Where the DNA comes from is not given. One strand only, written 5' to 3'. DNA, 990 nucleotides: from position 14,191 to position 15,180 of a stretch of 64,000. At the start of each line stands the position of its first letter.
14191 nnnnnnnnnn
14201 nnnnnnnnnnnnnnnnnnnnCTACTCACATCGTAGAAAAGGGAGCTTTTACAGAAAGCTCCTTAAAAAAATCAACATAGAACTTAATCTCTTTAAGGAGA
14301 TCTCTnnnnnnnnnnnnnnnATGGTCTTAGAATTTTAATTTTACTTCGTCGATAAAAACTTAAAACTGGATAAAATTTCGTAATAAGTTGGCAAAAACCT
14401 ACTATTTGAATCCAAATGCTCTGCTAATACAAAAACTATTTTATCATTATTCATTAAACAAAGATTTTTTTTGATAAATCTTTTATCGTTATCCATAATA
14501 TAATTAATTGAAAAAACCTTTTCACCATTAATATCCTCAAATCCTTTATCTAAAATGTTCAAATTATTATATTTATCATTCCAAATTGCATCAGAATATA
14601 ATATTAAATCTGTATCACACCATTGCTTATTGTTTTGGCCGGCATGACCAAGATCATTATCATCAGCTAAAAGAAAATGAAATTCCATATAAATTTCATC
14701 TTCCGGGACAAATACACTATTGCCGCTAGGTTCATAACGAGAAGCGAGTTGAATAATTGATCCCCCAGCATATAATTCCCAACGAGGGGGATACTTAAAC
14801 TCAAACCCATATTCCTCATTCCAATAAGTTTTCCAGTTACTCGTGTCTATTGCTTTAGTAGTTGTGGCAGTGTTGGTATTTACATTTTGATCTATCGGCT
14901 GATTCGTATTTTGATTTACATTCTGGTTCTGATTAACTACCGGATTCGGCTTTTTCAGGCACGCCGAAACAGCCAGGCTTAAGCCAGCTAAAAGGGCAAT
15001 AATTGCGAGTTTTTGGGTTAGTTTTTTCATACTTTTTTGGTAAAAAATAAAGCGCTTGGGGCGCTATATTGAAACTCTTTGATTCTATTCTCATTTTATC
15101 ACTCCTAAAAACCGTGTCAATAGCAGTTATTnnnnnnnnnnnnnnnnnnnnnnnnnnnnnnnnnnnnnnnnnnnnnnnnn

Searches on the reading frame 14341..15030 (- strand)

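Call 3: search_protein_families(library=pfam, proteins=[window:14341-15030:-], max_evalue=0.01)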
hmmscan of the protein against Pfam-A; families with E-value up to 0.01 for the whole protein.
window:14341-15030:- (229 aa): 1 family
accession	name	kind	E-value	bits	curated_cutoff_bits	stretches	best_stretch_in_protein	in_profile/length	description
PF18933.6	PsbP_2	-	0.00022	21.8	27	1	47-87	25-65/184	PsbP-like protein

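Call 4: search_protein_families(library=padloc, proteins=[window:14341-15030:-], max_evalue=0.01)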
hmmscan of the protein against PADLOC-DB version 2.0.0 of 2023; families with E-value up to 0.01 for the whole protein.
window:14341-15030:- (229 aa): 0 families

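Call 5: search_protein_families(library=ncbifam, proteins=[window:14341-15030:-], max_evalue=0.01)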
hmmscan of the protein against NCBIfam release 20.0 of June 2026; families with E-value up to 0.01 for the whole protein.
window:14341-15030:- (229 aa): 0 families
